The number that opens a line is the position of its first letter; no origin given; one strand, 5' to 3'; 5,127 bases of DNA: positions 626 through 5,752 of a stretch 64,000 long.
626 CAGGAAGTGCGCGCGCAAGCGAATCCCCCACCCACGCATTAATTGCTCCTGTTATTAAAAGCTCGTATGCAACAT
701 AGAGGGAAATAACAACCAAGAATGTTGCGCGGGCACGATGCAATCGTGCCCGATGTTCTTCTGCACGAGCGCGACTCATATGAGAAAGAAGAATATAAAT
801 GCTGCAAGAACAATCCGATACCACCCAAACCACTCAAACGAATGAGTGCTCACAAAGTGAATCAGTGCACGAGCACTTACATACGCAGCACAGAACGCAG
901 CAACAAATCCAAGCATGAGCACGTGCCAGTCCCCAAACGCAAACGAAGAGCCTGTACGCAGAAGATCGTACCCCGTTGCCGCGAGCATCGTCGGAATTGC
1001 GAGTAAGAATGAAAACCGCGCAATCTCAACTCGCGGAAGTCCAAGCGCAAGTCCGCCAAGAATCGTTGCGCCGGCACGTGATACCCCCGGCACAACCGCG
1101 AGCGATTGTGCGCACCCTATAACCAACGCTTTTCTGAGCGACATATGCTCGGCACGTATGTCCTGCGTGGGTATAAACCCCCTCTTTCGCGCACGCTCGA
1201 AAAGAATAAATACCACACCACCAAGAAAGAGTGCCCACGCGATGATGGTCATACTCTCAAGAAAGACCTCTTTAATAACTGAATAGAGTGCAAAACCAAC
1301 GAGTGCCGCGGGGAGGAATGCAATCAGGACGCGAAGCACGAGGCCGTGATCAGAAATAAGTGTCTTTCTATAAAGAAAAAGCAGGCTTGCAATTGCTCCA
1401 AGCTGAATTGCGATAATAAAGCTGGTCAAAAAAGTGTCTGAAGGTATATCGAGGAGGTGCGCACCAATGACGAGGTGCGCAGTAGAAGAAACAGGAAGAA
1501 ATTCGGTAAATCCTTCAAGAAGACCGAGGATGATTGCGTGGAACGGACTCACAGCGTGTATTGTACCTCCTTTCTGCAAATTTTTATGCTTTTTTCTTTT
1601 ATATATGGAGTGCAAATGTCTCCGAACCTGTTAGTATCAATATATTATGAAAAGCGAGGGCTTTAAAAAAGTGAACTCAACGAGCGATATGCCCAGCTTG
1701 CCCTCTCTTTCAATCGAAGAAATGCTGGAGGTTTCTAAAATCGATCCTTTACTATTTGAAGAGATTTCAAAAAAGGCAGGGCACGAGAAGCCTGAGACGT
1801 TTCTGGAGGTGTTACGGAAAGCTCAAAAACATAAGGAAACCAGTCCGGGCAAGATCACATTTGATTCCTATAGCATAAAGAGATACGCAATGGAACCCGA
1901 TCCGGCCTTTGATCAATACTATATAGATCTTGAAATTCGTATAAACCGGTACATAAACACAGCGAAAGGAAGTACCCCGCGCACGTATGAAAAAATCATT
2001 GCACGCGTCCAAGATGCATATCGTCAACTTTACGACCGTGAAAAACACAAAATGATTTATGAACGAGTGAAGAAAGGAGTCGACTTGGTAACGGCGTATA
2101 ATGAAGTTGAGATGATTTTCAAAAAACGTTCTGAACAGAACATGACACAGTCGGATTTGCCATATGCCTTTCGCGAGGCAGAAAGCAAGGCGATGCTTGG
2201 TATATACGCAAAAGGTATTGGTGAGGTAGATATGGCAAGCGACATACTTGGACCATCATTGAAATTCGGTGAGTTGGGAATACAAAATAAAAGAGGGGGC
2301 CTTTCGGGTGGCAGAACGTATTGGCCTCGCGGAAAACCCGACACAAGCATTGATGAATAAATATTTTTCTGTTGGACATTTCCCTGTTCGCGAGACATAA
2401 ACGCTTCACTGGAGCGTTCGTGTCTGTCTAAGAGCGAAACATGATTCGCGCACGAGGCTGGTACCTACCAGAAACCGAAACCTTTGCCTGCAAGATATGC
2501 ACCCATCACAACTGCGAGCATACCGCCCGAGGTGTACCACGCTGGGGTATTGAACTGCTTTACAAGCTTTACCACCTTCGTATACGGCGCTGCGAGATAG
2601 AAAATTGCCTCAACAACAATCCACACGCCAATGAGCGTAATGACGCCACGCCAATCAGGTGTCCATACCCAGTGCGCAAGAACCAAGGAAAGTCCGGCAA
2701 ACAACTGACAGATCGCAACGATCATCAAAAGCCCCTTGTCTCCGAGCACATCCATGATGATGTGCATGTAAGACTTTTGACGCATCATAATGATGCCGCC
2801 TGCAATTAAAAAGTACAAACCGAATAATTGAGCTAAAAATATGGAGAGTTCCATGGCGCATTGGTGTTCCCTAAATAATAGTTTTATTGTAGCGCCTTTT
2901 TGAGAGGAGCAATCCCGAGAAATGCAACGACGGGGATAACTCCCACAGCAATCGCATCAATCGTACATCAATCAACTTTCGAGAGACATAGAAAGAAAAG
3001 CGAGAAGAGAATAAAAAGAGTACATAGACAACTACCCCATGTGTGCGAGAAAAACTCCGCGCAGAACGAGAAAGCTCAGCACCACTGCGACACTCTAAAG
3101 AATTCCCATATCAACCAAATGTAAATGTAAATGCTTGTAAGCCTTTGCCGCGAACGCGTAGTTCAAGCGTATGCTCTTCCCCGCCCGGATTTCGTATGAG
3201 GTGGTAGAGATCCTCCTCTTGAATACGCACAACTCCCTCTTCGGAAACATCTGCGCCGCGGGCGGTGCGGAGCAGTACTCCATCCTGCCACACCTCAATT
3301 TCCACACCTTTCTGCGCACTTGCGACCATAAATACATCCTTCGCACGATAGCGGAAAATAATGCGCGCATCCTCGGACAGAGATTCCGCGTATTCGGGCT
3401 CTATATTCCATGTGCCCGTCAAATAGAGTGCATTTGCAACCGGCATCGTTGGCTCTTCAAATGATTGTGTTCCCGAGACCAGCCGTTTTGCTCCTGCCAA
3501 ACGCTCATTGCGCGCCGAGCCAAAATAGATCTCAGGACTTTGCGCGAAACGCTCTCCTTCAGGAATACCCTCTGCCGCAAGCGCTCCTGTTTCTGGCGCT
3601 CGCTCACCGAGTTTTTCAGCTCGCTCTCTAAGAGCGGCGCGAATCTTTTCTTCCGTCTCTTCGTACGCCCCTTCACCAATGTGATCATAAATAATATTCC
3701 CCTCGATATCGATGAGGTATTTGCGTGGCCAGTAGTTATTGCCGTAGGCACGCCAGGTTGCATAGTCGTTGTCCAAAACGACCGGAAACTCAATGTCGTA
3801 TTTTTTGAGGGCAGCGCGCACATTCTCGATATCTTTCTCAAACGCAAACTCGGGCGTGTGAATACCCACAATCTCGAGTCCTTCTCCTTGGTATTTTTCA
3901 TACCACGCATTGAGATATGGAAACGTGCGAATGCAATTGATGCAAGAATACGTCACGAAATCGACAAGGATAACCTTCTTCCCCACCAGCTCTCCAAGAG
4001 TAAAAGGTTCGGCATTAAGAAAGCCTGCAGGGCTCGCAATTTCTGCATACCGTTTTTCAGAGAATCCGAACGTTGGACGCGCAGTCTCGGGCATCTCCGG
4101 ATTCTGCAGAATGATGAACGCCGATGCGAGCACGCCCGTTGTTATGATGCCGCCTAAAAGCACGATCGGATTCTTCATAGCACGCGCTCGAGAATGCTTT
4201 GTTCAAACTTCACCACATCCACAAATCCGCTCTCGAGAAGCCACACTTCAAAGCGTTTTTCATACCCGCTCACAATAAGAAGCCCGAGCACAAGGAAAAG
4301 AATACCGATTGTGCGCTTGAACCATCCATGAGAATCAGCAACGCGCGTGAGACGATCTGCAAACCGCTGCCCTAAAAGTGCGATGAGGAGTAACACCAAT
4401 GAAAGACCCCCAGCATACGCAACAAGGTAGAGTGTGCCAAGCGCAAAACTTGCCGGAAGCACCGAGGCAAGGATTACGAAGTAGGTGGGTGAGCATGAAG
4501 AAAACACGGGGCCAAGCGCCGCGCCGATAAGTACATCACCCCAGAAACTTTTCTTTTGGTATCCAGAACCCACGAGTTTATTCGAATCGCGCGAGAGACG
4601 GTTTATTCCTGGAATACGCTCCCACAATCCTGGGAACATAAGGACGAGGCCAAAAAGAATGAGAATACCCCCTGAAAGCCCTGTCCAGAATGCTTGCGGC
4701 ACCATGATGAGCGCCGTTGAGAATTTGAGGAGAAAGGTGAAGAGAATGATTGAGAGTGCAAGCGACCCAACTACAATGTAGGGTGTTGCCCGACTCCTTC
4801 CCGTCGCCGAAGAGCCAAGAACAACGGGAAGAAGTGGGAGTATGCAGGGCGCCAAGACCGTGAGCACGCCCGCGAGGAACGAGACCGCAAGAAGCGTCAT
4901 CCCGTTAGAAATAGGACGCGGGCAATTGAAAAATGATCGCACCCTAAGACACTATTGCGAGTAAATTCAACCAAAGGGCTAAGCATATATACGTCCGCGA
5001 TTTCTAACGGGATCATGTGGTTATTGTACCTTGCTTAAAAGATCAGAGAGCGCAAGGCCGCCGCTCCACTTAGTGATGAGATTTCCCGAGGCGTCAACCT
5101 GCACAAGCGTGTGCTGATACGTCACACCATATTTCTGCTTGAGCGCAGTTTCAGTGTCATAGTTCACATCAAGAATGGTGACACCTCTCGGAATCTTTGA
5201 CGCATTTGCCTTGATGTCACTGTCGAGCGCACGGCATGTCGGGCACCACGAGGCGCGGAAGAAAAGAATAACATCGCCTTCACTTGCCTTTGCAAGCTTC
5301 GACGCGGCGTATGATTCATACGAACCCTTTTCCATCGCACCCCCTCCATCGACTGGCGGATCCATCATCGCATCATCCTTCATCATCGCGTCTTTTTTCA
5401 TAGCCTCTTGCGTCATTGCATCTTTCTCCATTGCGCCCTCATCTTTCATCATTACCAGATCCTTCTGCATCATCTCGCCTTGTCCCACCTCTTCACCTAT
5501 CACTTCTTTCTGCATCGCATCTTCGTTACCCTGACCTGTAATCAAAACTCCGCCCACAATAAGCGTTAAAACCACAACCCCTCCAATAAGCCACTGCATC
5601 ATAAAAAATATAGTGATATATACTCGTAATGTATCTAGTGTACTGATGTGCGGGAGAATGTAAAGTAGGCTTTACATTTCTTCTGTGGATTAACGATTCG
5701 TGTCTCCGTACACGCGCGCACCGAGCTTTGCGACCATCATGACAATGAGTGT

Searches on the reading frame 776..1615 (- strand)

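Call 78: search_protein_families(library=pfam, proteins=[window:776-1615:-], max_evalue=0.001)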
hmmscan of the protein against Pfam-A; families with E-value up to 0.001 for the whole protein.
window:776-1615:- (279 aa): 1 family
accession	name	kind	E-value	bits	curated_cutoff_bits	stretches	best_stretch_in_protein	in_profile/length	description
PF02673.24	BacA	-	7.3e-69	232.8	33.4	1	27-272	1-256/257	Bacitracin resistance protein BacA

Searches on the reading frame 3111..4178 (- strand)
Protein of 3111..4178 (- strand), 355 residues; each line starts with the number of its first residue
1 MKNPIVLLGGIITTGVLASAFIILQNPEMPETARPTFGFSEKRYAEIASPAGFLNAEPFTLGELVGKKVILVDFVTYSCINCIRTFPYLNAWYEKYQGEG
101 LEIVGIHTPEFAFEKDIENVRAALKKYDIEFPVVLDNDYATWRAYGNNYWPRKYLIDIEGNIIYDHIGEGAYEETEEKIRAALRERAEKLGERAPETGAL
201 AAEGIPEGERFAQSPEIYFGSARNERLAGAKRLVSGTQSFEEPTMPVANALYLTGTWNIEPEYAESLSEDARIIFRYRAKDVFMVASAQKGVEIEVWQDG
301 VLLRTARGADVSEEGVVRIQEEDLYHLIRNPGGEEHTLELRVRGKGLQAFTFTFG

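Call 5: search_protein_families(library=pfam, proteins=[window:3111-4178:-], max_evalue=0.001)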
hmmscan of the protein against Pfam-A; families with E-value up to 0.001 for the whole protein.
window:3111-4178:- (355 aa): 5 families
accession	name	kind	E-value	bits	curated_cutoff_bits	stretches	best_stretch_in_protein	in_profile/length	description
PF17991.7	Thioredoxin_10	-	6.8e-35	121.1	27.1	1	214-355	1-142/142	Thioredoxin like C-terminal domain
PF08534.16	Redoxin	-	5.7e-14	52.6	26.6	1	56-182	18-147/148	Redoxin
PF00578.27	AhpC-TSA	-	2.9e-12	47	26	1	56-164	15-123/124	AhpC/TSA family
PF13905.12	Thioredoxin_8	-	3e-09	37.5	27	1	68-162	2-94/94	Thioredoxin-like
PF00255.25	GSHPx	-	0.00089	19.3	27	0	55-133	10-89/108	Glutathione peroxidase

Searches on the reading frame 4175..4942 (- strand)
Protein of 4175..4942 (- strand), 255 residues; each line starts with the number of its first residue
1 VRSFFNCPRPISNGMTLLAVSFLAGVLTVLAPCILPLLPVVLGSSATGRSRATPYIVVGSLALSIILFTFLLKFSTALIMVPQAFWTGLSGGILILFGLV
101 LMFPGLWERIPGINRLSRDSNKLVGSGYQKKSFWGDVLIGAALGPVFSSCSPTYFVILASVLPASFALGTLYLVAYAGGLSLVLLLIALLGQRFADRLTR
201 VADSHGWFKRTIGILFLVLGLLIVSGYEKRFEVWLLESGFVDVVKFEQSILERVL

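Call 5: search_protein_families(library=pfam, proteins=[window:4175-4942:-], max_evalue=0.001)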
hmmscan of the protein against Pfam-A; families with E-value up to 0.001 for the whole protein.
window:4175-4942:- (255 aa): 1 family
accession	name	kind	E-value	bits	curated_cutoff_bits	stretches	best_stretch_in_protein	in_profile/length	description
PF02683.22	DsbD_TM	-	0.00016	21.5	27.1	1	16-224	3-215/219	Cytochrome C biogenesis protein transmembrane domain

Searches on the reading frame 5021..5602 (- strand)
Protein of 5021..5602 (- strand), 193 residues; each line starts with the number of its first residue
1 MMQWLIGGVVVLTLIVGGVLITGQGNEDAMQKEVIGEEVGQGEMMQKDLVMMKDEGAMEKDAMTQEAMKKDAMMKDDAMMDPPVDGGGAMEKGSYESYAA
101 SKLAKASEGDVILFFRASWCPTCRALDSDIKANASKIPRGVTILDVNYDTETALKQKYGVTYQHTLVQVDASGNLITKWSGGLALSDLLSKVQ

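Call 5: search_protein_families(library=pfam, proteins=[window:5021-5602:-], max_evalue=0.001)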
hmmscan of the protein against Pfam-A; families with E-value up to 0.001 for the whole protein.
window:5021-5602:- (193 aa): 5 families
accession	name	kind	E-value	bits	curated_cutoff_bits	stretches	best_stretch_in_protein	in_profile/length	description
PF00085.26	Thioredoxin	-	2.1e-10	41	23.5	1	103-192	14-101/103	Thioredoxin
PF00578.27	AhpC-TSA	-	3.1e-05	24.4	26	1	102-157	19-76/124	AhpC/TSA family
PF13899.12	Thioredoxin_7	-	0.00022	21.7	27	1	100-132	9-41/83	Thioredoxin-like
PF13098.12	Thioredoxin_2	-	0.00029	21.6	27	1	105-183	2-95/104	Thioredoxin-like domain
PF08534.16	Redoxin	-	0.00099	19.4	26.6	0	102-159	22-82/148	Redoxin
